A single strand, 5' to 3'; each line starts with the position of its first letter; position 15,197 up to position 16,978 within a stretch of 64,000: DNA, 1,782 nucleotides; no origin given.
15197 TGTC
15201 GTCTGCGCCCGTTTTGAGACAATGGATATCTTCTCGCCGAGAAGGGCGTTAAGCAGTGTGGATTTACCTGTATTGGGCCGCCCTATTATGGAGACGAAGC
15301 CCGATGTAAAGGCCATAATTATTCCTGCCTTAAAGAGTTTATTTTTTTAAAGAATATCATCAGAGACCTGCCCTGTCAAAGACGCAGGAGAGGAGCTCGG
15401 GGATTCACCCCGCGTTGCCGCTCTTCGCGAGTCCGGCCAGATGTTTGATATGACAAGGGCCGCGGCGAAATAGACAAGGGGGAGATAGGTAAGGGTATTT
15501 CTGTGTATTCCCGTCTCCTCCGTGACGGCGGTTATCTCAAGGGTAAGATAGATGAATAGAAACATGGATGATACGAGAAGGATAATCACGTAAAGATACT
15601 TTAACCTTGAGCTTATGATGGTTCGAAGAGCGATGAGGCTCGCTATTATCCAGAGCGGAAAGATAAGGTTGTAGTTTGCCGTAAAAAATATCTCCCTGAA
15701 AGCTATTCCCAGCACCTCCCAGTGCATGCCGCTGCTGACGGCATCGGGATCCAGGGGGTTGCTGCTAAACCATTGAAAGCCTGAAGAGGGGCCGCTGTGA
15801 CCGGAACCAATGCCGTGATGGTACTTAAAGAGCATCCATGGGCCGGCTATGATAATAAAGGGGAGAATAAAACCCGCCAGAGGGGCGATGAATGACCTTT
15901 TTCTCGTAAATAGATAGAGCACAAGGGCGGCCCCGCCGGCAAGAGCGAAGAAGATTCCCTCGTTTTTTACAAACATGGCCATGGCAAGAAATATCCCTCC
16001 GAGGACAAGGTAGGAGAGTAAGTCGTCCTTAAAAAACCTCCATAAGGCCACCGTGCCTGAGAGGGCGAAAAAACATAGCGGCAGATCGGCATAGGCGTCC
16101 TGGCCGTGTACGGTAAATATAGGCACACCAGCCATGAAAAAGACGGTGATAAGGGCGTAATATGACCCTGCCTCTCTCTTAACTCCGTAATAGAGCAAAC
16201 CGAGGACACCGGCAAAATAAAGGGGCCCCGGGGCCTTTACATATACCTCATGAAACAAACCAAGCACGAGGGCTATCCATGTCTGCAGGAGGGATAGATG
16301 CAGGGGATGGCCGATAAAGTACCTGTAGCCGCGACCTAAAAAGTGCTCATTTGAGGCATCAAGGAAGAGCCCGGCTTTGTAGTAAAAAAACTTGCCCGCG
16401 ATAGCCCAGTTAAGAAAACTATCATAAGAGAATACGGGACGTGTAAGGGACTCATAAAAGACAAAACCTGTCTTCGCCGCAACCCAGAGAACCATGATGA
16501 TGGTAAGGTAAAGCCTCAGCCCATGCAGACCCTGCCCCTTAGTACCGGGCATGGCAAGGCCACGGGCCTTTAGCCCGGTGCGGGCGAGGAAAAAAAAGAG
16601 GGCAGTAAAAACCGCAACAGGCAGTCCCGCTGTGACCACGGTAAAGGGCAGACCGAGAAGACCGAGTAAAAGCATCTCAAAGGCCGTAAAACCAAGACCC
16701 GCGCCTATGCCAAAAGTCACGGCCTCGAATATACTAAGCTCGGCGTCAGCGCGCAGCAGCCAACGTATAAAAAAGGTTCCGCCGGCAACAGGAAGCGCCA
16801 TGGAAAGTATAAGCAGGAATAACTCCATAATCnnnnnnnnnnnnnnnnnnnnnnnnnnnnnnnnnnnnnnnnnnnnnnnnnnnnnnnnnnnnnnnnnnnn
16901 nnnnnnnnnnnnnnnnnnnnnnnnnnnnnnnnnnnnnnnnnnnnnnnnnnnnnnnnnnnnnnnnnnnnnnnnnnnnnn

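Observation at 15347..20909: Tandemly duplicated, unassignable two-gene membrane module between rho and era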

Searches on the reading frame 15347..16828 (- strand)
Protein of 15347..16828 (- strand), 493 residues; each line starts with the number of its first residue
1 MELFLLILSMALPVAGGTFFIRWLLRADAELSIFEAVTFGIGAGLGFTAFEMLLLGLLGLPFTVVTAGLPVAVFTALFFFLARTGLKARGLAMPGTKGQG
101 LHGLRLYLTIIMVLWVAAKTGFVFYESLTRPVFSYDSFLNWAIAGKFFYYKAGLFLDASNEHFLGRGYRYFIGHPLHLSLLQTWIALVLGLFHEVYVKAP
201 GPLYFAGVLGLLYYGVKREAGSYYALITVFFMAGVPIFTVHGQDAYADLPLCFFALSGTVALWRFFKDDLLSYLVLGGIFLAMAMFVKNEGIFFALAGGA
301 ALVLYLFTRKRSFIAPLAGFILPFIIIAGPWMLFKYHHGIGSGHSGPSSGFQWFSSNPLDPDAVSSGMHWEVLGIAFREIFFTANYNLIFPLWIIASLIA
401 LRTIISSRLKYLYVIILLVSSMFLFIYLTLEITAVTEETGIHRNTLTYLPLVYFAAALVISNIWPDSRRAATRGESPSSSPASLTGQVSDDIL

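Call 5: search_protein_families(library=pfam, proteins=[window:15347-16828:-], max_evalue=1)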
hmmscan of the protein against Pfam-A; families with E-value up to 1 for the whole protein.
window:15347-16828:- (493 aa): 1 family
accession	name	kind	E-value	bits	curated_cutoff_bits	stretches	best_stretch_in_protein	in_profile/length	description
PF13231.12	PMT_2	-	4e-08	34.1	26.1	1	174-322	2-149/160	Dolichyl-phosphate-mannose-protein mannosyltransferase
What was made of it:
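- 15347..16828 (-): B2 (493 aa): GT-C-fold glycosyltransferase, copy 2. Asp136 motif DSFLNWA at 16403-16423, FVKNEG at 15956-15973. Pfam PMT_2 34.1 bits (call 5).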

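Call 6: search_protein_families(library=ncbifam, proteins=[window:15347-16828:-], max_evalue=1)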
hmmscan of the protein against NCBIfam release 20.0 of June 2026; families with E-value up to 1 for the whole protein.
window:15347-16828:- (493 aa): 0 families
